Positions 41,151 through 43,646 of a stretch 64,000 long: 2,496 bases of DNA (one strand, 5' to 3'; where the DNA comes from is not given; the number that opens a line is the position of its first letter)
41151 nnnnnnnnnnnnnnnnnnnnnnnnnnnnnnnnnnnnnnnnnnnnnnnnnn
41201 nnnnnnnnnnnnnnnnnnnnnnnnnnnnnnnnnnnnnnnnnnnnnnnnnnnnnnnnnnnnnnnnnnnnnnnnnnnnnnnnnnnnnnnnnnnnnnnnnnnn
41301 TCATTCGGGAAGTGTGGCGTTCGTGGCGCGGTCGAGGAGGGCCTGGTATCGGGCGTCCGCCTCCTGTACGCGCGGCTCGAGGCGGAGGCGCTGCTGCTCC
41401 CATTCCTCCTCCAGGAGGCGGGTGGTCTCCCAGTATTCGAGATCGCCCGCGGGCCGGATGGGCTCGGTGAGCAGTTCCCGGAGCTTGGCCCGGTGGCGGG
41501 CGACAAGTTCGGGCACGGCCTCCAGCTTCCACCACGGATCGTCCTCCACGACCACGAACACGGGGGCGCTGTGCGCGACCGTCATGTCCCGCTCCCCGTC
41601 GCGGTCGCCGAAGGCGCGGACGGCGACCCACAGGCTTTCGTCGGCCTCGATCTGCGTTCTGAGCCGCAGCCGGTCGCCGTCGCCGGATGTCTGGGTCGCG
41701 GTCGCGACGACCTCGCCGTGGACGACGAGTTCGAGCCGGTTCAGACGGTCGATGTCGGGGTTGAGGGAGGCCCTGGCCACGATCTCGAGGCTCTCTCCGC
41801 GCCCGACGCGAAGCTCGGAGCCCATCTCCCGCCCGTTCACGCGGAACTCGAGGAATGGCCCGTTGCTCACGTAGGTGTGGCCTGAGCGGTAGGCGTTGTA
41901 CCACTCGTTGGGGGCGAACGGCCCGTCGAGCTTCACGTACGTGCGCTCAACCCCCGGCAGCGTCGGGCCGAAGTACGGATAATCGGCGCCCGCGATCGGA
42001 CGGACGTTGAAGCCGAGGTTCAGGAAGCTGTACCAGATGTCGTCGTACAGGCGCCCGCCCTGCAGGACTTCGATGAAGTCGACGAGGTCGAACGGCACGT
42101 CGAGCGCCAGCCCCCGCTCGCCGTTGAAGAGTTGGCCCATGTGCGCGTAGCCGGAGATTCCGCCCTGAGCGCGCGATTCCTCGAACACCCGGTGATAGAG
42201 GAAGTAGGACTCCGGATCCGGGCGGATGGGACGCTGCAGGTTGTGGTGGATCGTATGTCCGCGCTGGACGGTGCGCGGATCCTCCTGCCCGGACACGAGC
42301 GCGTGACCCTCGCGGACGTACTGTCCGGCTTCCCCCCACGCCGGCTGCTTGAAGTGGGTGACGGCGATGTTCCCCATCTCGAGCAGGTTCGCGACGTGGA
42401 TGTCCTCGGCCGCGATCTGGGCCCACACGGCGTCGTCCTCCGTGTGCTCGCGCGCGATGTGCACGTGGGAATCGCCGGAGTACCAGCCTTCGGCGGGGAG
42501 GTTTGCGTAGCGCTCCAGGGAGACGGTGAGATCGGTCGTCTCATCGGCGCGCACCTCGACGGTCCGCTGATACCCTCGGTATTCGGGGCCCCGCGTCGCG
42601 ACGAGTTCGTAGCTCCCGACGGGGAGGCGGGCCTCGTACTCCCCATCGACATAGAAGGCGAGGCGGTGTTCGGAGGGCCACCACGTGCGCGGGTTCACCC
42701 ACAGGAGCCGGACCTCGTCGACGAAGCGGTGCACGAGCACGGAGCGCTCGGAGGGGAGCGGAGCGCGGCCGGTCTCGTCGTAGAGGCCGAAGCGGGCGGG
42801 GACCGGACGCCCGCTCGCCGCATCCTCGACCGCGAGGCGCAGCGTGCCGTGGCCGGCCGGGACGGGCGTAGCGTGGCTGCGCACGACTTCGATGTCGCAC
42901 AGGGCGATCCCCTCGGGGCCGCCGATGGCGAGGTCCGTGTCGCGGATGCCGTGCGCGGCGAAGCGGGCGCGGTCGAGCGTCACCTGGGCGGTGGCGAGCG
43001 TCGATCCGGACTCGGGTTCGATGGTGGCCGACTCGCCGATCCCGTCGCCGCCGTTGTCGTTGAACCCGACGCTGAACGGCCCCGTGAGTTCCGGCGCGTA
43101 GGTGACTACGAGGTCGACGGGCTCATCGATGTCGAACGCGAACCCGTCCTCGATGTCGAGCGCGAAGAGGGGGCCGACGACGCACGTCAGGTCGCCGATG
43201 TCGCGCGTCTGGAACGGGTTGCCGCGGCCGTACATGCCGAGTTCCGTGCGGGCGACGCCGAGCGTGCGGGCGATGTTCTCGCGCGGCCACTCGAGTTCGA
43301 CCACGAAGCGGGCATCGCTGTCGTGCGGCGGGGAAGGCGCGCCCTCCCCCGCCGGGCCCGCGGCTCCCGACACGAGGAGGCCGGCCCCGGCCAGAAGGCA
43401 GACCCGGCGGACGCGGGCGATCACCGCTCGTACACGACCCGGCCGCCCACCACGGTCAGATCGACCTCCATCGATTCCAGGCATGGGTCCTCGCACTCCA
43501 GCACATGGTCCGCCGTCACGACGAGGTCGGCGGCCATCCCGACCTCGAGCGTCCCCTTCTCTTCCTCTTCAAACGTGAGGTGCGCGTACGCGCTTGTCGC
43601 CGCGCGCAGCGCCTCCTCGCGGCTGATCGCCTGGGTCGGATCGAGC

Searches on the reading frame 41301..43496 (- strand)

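Call 47: search_protein_families(library=pfam, proteins=[window:41301-43496:-], max_evalue=0.001)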
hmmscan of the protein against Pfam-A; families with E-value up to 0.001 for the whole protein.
window:41301-43496:- (731 aa): 1 family
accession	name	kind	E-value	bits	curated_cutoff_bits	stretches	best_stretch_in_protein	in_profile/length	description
PF13620.12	CarboxypepD_reg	-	0.00047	20.9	32.3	0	284-328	37-82/82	Carboxypeptidase regulatory-like domain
